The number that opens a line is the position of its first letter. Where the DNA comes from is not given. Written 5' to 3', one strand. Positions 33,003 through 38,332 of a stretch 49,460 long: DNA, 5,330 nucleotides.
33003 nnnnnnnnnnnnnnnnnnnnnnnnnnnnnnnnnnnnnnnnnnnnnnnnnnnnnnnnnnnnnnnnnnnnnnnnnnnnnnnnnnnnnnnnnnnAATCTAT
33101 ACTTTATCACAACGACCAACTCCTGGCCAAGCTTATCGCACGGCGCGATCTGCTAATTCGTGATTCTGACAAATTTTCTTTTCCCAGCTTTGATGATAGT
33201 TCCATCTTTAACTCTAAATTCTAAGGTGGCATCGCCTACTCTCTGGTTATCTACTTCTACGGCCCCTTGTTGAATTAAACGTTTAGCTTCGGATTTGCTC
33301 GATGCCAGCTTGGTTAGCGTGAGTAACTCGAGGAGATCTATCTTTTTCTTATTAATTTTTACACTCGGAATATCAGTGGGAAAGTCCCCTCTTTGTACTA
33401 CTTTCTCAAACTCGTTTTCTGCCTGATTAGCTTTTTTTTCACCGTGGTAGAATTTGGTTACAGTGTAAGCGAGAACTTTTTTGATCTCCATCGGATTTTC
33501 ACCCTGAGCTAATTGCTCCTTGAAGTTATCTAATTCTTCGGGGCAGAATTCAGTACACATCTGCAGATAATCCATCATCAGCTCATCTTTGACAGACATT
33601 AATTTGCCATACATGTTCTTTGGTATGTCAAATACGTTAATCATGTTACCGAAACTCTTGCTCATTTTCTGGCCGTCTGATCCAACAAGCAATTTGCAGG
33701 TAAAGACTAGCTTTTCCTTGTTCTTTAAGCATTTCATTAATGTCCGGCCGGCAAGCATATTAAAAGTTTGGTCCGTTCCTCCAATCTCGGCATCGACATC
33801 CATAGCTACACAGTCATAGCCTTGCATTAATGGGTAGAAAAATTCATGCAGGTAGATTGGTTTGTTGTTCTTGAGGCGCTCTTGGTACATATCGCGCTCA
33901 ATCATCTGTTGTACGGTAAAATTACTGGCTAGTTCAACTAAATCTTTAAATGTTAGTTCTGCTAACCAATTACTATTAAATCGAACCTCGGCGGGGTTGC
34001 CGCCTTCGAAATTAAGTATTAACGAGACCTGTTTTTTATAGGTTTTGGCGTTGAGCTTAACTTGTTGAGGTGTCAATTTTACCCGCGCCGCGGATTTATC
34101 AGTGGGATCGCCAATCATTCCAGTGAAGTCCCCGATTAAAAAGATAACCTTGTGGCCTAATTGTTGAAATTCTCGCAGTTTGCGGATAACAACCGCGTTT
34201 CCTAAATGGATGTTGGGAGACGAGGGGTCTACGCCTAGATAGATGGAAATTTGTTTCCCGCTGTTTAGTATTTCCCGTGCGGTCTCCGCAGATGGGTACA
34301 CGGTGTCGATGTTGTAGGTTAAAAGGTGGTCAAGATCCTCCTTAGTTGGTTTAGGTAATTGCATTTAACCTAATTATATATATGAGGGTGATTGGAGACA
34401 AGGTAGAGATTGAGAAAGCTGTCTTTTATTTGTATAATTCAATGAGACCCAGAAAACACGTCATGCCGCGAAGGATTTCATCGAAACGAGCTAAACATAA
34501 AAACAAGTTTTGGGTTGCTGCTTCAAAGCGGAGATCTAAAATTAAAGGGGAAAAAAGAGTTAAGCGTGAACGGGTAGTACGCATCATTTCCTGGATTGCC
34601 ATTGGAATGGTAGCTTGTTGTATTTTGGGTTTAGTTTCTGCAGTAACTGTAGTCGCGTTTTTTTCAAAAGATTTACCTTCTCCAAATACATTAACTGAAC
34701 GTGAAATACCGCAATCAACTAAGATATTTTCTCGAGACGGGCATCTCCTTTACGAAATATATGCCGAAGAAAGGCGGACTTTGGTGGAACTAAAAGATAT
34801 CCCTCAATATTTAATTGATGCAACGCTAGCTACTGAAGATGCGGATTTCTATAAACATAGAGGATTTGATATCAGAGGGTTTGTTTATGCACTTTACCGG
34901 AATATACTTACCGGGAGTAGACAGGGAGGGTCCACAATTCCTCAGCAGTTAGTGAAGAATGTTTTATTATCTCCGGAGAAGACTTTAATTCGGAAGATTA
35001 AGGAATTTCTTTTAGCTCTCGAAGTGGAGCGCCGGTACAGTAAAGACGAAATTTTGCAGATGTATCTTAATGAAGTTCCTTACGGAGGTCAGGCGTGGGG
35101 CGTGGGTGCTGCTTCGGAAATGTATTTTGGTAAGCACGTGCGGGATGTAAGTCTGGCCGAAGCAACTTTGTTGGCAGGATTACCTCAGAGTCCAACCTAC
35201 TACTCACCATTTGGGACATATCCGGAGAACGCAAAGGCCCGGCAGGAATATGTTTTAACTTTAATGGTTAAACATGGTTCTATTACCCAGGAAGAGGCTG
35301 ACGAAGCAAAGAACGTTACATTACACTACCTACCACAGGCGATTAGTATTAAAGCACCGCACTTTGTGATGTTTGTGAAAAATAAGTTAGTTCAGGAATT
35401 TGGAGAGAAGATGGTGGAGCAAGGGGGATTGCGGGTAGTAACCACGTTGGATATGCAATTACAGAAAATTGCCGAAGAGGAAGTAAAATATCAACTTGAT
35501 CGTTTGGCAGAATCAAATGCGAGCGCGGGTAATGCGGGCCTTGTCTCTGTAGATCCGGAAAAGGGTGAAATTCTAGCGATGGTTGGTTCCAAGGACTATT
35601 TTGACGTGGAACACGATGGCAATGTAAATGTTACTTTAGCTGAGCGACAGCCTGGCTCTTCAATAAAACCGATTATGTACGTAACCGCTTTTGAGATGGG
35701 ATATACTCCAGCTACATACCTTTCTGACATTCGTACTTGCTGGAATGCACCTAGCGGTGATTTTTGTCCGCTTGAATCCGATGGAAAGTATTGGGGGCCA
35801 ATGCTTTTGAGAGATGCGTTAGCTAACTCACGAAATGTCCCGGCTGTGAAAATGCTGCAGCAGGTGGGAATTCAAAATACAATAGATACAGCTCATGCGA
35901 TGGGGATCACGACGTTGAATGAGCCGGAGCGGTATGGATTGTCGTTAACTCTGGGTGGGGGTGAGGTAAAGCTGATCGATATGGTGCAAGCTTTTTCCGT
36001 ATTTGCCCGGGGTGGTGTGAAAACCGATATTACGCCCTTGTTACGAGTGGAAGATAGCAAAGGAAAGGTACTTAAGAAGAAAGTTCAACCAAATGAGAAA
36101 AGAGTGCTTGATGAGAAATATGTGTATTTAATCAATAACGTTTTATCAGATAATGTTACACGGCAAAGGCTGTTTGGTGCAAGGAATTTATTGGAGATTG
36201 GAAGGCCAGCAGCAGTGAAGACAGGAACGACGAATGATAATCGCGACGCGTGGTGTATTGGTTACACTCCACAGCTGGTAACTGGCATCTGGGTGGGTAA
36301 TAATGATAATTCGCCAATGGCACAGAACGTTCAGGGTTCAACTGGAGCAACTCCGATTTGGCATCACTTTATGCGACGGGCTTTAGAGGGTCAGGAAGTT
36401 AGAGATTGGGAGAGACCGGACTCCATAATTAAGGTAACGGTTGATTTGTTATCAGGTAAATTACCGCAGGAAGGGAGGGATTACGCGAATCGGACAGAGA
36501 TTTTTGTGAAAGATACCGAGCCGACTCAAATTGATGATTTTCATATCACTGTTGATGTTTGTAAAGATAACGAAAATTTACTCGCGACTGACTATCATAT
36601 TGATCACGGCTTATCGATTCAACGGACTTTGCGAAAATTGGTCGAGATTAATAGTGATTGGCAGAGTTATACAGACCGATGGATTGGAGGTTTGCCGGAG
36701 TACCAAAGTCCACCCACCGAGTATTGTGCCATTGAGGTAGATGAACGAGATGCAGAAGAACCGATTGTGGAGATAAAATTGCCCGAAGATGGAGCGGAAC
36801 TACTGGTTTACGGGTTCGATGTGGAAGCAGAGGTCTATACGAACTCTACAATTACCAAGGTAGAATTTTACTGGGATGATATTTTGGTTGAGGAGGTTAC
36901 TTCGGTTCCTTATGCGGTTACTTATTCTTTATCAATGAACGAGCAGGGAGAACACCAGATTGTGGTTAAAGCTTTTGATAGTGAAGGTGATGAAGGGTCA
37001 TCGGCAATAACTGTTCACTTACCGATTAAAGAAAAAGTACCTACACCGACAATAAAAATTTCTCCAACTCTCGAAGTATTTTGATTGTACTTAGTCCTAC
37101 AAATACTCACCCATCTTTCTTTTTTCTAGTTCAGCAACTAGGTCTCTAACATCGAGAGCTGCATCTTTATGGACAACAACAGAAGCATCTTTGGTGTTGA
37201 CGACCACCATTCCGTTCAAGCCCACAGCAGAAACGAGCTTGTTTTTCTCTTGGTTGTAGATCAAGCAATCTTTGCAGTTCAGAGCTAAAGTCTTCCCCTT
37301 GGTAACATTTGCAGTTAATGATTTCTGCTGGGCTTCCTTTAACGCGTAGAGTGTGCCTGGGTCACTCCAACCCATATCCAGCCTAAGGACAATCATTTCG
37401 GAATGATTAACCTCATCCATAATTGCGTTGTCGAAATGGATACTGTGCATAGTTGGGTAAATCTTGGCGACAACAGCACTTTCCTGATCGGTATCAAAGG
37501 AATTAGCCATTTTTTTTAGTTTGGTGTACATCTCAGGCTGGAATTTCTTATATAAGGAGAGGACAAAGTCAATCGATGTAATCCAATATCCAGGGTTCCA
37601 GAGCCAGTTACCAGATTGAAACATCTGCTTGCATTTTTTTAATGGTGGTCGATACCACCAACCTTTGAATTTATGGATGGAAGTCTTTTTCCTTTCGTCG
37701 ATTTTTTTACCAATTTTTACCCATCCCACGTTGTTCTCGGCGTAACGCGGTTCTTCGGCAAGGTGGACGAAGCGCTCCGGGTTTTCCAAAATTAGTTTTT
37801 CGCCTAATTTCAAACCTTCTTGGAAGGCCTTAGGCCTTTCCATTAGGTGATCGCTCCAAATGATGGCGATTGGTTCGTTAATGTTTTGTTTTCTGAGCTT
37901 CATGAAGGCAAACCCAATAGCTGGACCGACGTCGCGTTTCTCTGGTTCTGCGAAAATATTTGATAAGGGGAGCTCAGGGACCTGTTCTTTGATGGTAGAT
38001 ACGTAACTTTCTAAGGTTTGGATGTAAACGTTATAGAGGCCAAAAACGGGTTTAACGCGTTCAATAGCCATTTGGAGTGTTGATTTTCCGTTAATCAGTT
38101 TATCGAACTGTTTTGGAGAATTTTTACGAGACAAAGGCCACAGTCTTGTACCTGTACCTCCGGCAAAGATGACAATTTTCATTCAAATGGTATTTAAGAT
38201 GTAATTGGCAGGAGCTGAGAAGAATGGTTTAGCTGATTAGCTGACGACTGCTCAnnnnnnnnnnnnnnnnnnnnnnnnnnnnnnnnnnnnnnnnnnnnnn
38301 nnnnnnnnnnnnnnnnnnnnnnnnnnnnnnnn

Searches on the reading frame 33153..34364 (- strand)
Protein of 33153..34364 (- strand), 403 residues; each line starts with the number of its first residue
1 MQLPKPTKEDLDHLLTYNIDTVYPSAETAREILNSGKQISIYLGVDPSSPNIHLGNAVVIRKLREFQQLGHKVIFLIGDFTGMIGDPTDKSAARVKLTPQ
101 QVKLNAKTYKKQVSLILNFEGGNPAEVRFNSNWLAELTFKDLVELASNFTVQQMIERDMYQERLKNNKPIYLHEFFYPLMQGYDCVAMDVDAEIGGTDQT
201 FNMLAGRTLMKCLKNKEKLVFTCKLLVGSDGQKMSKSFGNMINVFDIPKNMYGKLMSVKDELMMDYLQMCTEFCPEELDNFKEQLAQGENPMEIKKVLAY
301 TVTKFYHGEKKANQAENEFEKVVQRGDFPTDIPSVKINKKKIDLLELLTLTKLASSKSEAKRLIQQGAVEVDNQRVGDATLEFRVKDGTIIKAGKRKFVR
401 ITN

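Call 9: search_protein_families(library=pfam, proteins=[window:33153-34364:-], max_evalue=0.001)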
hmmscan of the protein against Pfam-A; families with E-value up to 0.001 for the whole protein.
window:33153-34364:- (403 aa): 4 families
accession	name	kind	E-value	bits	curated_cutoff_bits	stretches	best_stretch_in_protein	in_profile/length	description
PF00579.31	tRNA-synt_1b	-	1e-73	248.6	21.1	1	36-323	3-291/292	tRNA synthetases class I (W and Y)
PF22421.1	SYY_C-terminal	-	6.1e-13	48.9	27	1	330-399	7-81/83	Tyrosine--tRNA ligase SYY-like C-terminal domain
PF01479.30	S4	-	1.7e-07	31.3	22.8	1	352-379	11-38/48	S4 domain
PF13275.11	S4_2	-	0.0002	21.6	24.6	1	335-375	1-41/65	S4 domain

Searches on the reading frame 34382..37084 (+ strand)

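Call 9: search_protein_families(library=pfam, proteins=[window:34382-37084:+], max_evalue=0.001)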
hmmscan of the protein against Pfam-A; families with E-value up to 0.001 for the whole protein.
window:34382-37084:+ (900 aa): 3 families
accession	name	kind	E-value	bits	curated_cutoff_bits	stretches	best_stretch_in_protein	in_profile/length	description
PF00912.28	Transgly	-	4.6e-62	209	27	1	120-295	2-177/178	Transglycosylase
PF00905.27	Transpeptidase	-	1.5e-19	70.8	22.1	1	387-640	3-277/299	Penicillin binding protein transpeptidase domain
PF17957.7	Big_7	-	1.3e-08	35.8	24.1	1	794-862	1-70/70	Bacterial Ig domain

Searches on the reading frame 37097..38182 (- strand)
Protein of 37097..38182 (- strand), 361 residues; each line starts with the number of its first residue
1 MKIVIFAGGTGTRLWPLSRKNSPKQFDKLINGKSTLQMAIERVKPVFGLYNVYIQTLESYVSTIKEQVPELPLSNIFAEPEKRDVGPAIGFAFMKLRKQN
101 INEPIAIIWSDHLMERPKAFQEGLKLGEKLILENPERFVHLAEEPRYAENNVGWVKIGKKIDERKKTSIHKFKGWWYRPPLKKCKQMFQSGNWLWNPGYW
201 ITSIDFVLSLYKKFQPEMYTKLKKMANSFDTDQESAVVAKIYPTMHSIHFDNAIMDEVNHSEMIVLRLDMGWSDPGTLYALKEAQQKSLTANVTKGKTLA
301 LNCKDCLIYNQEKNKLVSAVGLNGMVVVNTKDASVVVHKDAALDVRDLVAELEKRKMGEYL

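Call 9: search_protein_families(library=pfam, proteins=[window:37097-38182:-], max_evalue=0.001)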
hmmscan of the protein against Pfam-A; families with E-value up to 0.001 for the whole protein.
window:37097-38182:- (361 aa): 2 families
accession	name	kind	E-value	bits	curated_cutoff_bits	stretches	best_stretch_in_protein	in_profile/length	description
PF00483.29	NTP_transferase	-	1.4e-17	64.6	21.2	1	3-288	2-242/245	Nucleotidyl transferase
PF22640.1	ManC_GMP_beta-helix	-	1e-12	48.2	27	1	297-352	2-55/55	MannoseP isomerase/GMP-like beta-helix domain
